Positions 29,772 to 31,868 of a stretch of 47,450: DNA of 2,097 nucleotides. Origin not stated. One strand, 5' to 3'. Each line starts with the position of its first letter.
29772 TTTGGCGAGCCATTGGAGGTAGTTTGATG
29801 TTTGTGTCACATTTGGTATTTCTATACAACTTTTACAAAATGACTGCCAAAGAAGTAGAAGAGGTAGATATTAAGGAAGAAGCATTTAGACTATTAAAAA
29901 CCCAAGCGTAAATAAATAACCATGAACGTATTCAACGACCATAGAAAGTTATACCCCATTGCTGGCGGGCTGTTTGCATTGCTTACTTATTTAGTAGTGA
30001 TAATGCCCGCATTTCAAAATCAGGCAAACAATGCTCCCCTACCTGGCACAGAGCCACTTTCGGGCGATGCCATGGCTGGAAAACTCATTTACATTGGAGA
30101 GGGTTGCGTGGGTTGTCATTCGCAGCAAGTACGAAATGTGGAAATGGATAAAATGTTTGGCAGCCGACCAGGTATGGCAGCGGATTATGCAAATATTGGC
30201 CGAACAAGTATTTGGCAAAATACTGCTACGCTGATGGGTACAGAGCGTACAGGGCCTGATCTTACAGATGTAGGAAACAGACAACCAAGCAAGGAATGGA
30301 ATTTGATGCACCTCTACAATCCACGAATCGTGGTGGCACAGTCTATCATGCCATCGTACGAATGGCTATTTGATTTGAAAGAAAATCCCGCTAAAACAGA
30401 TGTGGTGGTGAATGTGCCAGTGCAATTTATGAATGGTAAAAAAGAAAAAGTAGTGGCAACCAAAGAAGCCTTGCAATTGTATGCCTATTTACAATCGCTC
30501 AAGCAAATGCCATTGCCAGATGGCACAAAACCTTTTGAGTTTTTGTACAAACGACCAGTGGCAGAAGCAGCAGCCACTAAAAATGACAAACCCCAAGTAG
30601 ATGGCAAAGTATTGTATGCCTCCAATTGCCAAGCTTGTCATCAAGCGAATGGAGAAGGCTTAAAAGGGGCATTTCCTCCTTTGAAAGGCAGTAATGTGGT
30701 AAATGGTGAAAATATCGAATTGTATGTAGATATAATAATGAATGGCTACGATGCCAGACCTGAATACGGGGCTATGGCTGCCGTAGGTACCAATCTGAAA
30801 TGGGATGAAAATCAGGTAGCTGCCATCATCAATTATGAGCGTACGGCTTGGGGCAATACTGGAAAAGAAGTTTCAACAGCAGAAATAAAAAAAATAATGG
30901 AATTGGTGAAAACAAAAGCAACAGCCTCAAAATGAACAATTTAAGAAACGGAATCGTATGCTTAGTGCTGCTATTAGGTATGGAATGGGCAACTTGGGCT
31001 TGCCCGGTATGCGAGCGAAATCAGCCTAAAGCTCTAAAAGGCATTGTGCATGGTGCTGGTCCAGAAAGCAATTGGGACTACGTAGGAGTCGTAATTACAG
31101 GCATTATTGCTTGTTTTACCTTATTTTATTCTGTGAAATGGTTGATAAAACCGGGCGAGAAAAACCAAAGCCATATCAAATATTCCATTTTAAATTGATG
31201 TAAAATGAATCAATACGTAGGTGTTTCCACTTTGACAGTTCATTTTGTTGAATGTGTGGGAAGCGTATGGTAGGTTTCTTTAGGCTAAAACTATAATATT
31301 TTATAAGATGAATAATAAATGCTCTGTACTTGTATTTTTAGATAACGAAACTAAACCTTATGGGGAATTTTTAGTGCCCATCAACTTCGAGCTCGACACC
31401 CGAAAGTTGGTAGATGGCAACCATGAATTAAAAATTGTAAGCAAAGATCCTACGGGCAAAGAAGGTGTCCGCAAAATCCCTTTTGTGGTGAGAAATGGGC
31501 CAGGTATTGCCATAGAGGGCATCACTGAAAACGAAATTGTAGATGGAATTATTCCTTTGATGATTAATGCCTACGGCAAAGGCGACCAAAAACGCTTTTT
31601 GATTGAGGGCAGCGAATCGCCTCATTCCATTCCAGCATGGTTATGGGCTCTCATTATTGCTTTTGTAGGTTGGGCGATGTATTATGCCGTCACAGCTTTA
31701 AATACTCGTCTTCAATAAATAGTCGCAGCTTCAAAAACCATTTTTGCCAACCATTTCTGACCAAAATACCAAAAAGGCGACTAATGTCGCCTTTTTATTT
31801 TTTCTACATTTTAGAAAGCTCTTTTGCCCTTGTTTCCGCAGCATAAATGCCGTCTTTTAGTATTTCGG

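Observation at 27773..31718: Non-canonical cbb3-like oxidase operon without CcoP/CcoQ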

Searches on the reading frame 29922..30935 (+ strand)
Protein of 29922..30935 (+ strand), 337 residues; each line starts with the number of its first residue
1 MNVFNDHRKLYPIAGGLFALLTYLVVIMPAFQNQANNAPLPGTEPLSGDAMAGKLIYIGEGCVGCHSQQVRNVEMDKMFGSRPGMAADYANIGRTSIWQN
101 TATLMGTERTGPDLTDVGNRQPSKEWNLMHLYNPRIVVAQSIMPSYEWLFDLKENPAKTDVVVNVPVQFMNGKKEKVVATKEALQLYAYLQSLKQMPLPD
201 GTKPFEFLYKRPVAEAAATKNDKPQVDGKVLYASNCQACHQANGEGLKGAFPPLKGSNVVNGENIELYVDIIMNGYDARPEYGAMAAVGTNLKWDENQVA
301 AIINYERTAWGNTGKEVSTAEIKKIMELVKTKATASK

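Call 3: search_protein_families(library=pfam, proteins=[window:29922-30935:+], max_evalue=0.01)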
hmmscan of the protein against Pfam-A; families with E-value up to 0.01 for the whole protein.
window:29922-30935:+ (337 aa): 3 families
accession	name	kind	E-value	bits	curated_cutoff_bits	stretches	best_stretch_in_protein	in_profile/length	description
PF02433.20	FixO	-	2.6e-27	96.2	29.6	1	21-177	21-172/219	Cytochrome C oxidase, mono-heme subunit/FixO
PF00034.26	Cytochrom_C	-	1.3e-13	52.5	21.3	1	227-305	3-85/90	Cytochrome c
PF13442.11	Cytochrome_CBB3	-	1.1e-10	42.1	27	1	227-305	5-67/68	Cytochrome C oxidase, cbb3-type, subunit III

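Call 4: search_protein_families(library=ncbifam, proteins=[window:29922-30935:+], max_evalue=0.01)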
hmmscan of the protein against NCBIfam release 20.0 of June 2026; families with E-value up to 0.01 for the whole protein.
window:29922-30935:+ (337 aa): 12 families
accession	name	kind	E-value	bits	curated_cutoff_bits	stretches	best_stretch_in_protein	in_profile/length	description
NF011055.0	PRK14487.1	subfamily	2.3e-31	109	218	1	20-196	26-201/212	cbb3-type cytochrome c oxidase subunit II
NF011054.0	PRK14486.1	equivalog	3e-30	105.7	447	1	22-307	24-288/294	putative bifunctional cbb3-type cytochrome c oxidase subunit II/cytochrome c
TIGR00781.1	ccoO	equivalog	1.1e-25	90.7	200.65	1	19-158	19-149/232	cytochrome-c oxidase, cbb3-type subunit II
NF011053.0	PRK14485.1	subfamily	6.7e-23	80.8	1080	1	20-180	509-664/716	putative bifunctional cbb3-type cytochrome c oxidase subunit I/II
TIGR04485.1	thiosulf_SoxX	equivalog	7.7e-13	49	61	2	234-305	3-74/78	sulfur oxidation c-type cytochrome SoxX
TIGR00782.1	ccoP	equivalog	7.9e-11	41.8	179.95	1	223-324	105-205/285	cytochrome-c oxidase, cbb3-type subunit III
NF050122.1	bc1_QcrC_actin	exception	3.8e-07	29.7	200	2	214-256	29-71/253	cytochrome bc1 complex diheme cytochrome c subunit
TIGR02603.1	CxxCH_TIGR02603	domain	1.6e-06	28.1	68.15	0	227-258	5-35/134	putative heme-binding domain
NF045774.1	cytochro_C551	exception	2e-06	27.7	118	1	218-280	32-90/110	cytochrome c551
NF045773.1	cytochro_C550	exception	6.8e-06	26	125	1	217-280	41-100/118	cytochrome c550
NF040606.1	CytoC_perox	subfamily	0.0022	17.3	150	0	225-245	298-318/524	di-heme-cytochrome C peroxidase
NF041895.1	choice_anch_V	domain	0.0035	17.4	42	0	217-289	10-76/150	choice-of-anchor V domain-containing protein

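Call 14: search_solved_structures(query=window:29922-30935:+, max_evalue=0.001, show_alignments=2)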
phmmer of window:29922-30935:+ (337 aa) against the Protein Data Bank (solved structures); distinct sequences matched with E-value up to 0.001: 29.
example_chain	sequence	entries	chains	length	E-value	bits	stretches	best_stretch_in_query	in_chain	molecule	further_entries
8smr_F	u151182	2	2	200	9.9e-26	94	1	24-193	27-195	Cbb3-type Cytochrome C oxidase subunit II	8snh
9g6b_B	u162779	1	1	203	1.7e-23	86.6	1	23-160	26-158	Cbb3-type cytochrome c oxidase subunit II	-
3mk7_B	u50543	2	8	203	2.8e-23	85.9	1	23-191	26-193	Cytochrome c oxidase, cbb3-type, subunit O | Cbb3-type cytochrome c oxidase subunit II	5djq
9g83_u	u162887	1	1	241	1.8e-16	63.6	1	17-167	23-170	Cytochrome c oxidase, cbb3-type, subunit II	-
6xkw_o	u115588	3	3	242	2.5e-16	63.1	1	16-167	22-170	Cytochrome c oxidase, Cbb3-type, subunit II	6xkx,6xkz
6qpz_A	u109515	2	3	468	1.9e-12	50.3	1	210-326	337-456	Copper-containing nitrite reductase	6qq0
6qpv_A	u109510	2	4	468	1.9e-12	50.3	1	210-326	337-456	Copper-containing nitrite reductase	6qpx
2zoo_A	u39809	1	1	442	2.2e-12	50.1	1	217-324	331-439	Probable nitrite reductase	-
7qq2_A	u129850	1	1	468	2.2e-12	50.1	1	213-326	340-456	Copper-containing nitrite reductase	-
2yqb_A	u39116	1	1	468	2.2e-12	50.1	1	213-326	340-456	COPPER-CONTAINING NITRITE REDUCTASE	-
7r2u_A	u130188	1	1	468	2.3e-12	50.1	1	213-326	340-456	Copper-containing nitrite reductase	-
9fom_A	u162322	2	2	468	2.3e-12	50.1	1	213-326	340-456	Copper-containing nitrite reductase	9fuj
3ziy_A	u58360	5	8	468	2.3e-12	50.1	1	213-326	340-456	COPPER-CONTAINING NITRITE REDUCTASE | Nitrite reductase, copper-containing | Nitrite reductase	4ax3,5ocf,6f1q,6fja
3zbm_A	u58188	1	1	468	2.3e-12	50.1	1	213-326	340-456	COPPER-CONTAINING NITRITE REDUCTASE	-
5obo_A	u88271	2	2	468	2.3e-12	50.1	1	213-326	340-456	Nitrite reductase, copper-containing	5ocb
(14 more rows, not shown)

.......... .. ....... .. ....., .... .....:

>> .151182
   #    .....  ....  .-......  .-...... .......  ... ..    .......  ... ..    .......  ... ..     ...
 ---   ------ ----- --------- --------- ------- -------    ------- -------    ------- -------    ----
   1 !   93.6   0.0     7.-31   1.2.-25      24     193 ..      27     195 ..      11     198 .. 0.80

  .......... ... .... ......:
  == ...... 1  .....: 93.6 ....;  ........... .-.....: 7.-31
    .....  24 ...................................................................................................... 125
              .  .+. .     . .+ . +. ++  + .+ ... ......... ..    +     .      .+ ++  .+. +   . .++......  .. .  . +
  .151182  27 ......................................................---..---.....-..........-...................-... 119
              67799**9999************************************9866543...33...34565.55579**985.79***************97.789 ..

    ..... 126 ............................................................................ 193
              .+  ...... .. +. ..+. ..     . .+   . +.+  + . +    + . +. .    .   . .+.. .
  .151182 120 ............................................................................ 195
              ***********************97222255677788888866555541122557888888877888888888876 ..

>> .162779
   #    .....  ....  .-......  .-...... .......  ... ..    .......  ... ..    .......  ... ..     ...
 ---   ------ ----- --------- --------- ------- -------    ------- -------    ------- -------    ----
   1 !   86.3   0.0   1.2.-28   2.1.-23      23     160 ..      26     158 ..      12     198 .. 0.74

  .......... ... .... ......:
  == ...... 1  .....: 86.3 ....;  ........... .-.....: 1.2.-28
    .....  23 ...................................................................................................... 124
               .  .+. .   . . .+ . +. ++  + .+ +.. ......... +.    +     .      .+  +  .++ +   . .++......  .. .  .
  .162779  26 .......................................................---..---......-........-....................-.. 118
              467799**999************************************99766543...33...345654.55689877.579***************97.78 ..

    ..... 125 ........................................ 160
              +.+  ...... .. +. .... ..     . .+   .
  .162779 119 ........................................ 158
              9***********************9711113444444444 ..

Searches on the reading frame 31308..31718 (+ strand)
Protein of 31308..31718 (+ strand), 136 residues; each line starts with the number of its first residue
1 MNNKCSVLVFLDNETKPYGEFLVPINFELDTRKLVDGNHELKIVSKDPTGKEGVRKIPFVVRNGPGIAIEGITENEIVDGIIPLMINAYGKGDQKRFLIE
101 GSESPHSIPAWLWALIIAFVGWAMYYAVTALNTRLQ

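Call 3: search_protein_families(library=pfam, proteins=[window:31308-31718:+], max_evalue=0.01)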
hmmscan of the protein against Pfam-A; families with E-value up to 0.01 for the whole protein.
window:31308-31718:+ (136 aa): 0 families

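Call 4: search_protein_families(library=ncbifam, proteins=[window:31308-31718:+], max_evalue=0.01)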
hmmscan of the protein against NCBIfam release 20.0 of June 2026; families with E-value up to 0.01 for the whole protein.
window:31308-31718:+ (136 aa): 0 families

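Call 20: search_protein_families(library=pfam, proteins=[window:31308-31718:+], max_evalue=10)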
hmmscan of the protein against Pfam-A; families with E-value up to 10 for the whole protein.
window:31308-31718:+ (136 aa): 1 family
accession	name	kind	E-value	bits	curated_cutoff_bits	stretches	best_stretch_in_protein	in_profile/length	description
PF07116.16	DUF1372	-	0.015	16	25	1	54-91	38-75/98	Protein of unknown function (DUF1372)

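Call 43: find_homologous_proteins(query=window:31308-31715:+, max_evalue=0.001)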
Query window:31308-31715:+ (136 aa): 2715 proteins with E <= 0.001 among 2718 candidates; the best 120 are listed.
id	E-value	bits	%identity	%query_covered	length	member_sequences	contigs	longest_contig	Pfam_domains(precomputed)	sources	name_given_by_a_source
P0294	3.4e-86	304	100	100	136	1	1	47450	-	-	-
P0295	8.8e-77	274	87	99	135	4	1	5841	-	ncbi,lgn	-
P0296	1.7e-73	263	84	100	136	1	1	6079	-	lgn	-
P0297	3.2e-73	262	83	100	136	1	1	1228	-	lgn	-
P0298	4.3e-73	262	83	100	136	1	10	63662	-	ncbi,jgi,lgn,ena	-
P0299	4.5e-73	262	83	100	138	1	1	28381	-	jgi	-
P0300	7.1e-73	261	84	99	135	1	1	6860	-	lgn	-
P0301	1.5e-72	260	83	99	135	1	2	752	-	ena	-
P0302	3.4e-72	259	81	99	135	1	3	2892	-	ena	-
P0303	6.3e-72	258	81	99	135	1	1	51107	-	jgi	jgi:hypothetical protein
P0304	6.3e-72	258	81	99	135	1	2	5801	-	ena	-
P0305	8.5e-72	258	81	99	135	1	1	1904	-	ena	-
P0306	1.2e-71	257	81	99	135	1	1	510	-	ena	-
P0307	1.7e-71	257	81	99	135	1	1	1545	-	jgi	jgi:hypothetical protein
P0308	2.3e-71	256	79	99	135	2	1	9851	-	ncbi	-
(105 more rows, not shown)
